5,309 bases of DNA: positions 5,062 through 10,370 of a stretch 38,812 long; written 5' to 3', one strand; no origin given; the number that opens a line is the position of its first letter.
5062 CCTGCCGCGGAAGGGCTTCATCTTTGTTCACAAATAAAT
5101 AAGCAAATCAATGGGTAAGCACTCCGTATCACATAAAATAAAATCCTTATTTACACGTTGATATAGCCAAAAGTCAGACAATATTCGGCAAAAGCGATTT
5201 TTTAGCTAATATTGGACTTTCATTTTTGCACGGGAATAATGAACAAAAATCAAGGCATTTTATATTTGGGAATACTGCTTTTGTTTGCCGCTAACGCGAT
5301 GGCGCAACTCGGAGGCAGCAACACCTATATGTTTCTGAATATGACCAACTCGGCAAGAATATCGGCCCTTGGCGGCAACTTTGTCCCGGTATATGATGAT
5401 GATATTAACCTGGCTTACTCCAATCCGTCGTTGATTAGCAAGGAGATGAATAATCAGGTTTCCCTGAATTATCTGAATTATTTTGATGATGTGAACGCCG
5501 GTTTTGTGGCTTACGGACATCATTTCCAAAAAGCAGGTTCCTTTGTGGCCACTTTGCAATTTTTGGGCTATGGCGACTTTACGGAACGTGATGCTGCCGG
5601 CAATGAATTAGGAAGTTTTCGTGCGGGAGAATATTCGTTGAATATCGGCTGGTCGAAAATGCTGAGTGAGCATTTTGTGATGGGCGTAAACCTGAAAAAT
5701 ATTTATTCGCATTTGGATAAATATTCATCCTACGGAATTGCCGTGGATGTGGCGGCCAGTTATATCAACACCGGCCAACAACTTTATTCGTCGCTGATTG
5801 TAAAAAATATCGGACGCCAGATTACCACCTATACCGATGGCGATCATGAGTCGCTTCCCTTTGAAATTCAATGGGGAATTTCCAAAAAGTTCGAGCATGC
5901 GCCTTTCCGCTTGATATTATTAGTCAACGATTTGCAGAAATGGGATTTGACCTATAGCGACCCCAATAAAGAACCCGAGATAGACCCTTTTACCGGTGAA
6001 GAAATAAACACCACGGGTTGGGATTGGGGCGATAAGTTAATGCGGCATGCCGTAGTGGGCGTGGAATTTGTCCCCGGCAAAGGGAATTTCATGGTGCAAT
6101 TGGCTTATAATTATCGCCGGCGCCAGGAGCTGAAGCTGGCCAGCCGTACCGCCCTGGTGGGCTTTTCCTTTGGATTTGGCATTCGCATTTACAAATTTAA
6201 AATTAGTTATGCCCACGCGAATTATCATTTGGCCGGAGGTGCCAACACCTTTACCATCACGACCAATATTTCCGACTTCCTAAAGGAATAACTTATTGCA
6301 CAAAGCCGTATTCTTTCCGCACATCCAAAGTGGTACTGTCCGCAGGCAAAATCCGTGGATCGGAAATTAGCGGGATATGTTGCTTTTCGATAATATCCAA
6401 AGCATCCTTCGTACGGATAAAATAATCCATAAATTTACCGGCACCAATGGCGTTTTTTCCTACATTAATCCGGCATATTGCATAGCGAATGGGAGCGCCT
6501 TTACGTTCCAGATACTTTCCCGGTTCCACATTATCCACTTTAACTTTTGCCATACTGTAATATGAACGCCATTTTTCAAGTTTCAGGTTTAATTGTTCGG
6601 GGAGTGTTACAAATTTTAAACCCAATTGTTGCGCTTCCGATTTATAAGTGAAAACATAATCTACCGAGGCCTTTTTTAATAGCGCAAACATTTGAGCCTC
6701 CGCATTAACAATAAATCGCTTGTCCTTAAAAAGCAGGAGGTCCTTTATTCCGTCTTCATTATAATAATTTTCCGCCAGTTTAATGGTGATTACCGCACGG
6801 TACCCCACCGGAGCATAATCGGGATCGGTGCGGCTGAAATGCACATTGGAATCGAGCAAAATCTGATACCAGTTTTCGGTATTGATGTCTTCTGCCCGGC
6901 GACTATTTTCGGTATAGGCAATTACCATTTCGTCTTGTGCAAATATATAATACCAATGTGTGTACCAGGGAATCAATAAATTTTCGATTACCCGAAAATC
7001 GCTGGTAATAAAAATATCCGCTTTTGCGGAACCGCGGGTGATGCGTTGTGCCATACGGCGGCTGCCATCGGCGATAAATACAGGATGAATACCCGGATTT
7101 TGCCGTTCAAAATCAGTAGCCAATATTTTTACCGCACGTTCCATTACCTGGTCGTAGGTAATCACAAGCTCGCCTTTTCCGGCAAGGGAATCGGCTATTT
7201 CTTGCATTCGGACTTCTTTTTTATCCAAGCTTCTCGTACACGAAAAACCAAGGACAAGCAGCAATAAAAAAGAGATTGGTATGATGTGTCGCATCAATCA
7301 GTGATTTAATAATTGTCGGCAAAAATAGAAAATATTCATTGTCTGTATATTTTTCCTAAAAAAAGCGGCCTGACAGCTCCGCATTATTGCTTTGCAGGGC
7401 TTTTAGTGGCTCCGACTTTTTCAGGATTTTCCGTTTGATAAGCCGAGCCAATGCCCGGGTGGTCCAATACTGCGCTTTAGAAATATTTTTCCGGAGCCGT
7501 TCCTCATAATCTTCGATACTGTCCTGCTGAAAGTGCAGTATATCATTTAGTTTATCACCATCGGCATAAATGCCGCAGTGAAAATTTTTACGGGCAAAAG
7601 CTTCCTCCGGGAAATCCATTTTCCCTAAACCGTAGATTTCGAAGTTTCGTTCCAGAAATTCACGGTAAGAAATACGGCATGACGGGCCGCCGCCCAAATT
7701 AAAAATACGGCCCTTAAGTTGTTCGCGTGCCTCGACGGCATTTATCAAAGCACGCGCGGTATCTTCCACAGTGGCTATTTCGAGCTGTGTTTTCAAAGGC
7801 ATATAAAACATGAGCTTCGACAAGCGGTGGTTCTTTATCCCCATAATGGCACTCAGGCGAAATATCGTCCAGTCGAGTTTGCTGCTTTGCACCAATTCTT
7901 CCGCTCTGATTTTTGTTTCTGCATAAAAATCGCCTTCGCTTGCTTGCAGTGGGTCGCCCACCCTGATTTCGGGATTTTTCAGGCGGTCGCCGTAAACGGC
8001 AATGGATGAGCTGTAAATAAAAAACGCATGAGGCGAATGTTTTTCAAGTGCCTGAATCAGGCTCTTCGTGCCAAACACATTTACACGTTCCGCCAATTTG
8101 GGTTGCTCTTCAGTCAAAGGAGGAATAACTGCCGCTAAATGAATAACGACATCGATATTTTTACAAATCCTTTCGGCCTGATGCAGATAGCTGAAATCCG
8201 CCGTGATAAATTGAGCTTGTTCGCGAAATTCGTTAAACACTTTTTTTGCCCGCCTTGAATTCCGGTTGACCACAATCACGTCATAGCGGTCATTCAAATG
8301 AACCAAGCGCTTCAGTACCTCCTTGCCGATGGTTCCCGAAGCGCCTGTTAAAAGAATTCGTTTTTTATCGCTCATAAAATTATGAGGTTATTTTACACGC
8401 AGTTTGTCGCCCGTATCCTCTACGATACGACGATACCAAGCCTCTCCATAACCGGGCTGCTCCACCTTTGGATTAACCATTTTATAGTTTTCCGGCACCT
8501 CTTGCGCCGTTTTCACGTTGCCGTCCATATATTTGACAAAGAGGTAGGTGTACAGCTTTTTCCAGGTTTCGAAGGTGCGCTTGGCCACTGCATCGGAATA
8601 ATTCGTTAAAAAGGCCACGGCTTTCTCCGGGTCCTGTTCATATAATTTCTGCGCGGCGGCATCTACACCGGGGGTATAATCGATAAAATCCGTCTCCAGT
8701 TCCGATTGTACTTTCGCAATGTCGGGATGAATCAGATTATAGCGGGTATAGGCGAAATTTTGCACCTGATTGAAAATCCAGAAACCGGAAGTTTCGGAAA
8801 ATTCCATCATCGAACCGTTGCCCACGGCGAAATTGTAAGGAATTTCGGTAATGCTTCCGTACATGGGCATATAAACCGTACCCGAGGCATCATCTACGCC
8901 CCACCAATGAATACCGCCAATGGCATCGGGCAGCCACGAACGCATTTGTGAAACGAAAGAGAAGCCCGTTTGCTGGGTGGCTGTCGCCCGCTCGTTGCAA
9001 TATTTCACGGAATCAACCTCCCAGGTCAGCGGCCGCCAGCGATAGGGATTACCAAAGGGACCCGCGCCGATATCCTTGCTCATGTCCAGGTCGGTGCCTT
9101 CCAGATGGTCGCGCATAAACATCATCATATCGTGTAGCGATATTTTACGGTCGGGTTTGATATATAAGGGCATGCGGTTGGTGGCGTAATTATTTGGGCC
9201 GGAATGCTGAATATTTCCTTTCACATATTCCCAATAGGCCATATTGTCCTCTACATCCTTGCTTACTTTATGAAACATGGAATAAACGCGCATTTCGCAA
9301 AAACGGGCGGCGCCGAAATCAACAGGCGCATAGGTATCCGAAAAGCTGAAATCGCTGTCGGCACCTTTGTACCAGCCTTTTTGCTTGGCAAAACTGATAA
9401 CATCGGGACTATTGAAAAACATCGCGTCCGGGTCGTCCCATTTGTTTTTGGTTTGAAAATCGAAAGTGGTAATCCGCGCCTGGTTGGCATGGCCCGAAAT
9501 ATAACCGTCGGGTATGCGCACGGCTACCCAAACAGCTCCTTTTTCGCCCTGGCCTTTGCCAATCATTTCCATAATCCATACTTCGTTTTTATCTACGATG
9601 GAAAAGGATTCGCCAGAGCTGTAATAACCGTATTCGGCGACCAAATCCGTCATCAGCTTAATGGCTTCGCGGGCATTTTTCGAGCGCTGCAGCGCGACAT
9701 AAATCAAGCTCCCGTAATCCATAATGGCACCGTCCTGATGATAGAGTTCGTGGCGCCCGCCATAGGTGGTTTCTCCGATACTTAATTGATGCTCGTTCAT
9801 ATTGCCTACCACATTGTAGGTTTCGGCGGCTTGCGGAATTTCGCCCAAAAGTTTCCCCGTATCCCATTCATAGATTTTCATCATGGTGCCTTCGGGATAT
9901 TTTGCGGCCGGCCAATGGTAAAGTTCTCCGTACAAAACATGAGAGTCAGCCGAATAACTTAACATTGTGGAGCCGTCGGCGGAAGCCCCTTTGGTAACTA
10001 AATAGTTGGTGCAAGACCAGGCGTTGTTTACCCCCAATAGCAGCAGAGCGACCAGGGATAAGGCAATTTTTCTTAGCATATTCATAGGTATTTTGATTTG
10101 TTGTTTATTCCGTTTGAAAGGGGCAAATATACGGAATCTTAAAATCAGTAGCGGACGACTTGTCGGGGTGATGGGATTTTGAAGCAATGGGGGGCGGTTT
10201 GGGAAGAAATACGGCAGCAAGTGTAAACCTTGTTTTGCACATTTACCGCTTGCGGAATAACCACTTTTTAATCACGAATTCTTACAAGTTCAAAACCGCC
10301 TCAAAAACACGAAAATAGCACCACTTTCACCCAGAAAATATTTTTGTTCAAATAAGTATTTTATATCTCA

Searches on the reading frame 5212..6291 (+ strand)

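Call 7: search_protein_families(library=pfam, proteins=[window:5212-6291:+], max_evalue=0.001)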
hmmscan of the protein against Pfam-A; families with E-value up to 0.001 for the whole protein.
window:5212-6291:+ (359 aa): 1 family
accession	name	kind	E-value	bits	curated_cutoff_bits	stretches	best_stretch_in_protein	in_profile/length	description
PF19572.5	PorV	-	3.4e-05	24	27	1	40-182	14-167/243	Type IX secretion system protein PorV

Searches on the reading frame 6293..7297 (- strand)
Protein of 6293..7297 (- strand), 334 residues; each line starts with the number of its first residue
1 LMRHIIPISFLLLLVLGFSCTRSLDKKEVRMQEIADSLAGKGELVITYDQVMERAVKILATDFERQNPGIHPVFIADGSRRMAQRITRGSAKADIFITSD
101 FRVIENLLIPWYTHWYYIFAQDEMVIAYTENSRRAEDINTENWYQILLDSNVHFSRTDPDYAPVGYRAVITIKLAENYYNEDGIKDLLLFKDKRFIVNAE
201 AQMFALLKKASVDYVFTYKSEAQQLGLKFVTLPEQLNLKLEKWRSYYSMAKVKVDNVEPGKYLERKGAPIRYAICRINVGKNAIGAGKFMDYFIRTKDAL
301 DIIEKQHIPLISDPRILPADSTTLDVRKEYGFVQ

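Call 7: search_protein_families(library=pfam, proteins=[window:6293-7297:-], max_evalue=0.001)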
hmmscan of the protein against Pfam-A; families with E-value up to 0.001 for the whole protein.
window:6293-7297:- (334 aa): 1 family
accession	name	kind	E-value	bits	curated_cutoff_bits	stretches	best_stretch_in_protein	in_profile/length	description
PF13531.11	SBP_bac_11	-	2.3e-23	83.6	25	1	47-306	4-224/227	Bacterial extracellular solute-binding protein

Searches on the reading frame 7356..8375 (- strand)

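Call 7: search_protein_families(library=pfam, proteins=[window:7356-8375:-], max_evalue=0.001)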
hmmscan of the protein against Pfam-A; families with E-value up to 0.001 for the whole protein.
window:7356-8375:- (339 aa): 13 families
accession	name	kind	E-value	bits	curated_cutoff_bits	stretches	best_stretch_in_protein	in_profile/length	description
PF01370.27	Epimerase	-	4.9e-23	82.2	20.9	1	7-228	1-240/240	NAD dependent epimerase/dehydratase family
PF01073.25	3Beta_HSD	-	1.2e-19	70.8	22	1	9-165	2-160/280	3-beta hydroxysteroid dehydrogenase/isomerase family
PF13460.12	NAD_binding_10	-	8.3e-16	58.8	27.2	1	11-213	1-180/184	NAD(P)H-binding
PF07993.18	NAD_binding_4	-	9.9e-16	58.1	20.1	1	9-179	1-209/258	Male sterility protein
PF04321.23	RmlD_sub_bind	-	4.9e-15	55.8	27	1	6-206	2-179/287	RmlD substrate binding domain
PF16363.11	GDP_Man_Dehyd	-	1.1e-12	48.5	27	1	8-177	1-179/332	GDP-mannose 4,6 dehydratase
PF02719.21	Polysacc_synt_2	-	2.8e-11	43.6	20.2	1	7-127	1-132/293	Polysaccharide biosynthesis protein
PF00106.31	adh_short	-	1.8e-07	31.3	26.6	1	5-109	1-118/195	short chain dehydrogenase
PF05368.20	NmrA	-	2.9e-06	27.5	27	0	4-98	2-94/298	NmrA-like family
PF01488.26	Shikimate_DH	-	3.3e-06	27.6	24.3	1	3-79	11-81/138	Shikimate / quinate 5-dehydrogenase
PF00056.29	Ldh_1_N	-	2.1e-05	25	27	1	6-120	2-115/141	lactate/malate dehydrogenase, NAD binding domain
PF08659.16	KR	-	2.3e-05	24.9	22.6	1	7-130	3-143/180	KR domain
PF03435.24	Sacchrp_dh_NADP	-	5.1e-05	24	25.1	1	7-81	1-76/129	Saccharopine dehydrogenase NADP binding domain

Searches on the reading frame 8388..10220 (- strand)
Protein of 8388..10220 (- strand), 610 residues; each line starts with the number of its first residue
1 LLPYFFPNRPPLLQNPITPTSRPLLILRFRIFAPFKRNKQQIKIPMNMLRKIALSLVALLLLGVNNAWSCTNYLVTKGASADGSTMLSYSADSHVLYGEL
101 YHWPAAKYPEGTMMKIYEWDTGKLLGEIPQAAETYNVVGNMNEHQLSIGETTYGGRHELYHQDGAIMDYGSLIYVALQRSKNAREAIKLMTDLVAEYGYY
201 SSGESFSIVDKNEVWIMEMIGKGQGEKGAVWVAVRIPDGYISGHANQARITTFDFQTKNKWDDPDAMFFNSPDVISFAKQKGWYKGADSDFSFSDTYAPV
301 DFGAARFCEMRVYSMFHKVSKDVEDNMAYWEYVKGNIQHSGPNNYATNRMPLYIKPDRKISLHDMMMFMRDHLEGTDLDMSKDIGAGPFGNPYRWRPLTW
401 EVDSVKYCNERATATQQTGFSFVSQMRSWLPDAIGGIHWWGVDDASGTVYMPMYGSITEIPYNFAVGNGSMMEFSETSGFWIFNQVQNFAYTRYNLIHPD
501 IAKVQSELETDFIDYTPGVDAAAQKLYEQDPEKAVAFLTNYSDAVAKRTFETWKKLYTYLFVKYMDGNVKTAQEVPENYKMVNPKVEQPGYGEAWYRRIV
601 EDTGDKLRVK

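Call 7: search_protein_families(library=pfam, proteins=[window:8388-10220:-], max_evalue=0.001)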
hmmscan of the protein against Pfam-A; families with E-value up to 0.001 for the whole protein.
window:8388-10220:- (610 aa): 1 family
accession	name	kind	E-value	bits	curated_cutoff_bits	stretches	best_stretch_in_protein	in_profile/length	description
PF03577.20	Peptidase_C69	-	3.6e-78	263.8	23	1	69-505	1-400/402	Peptidase family C69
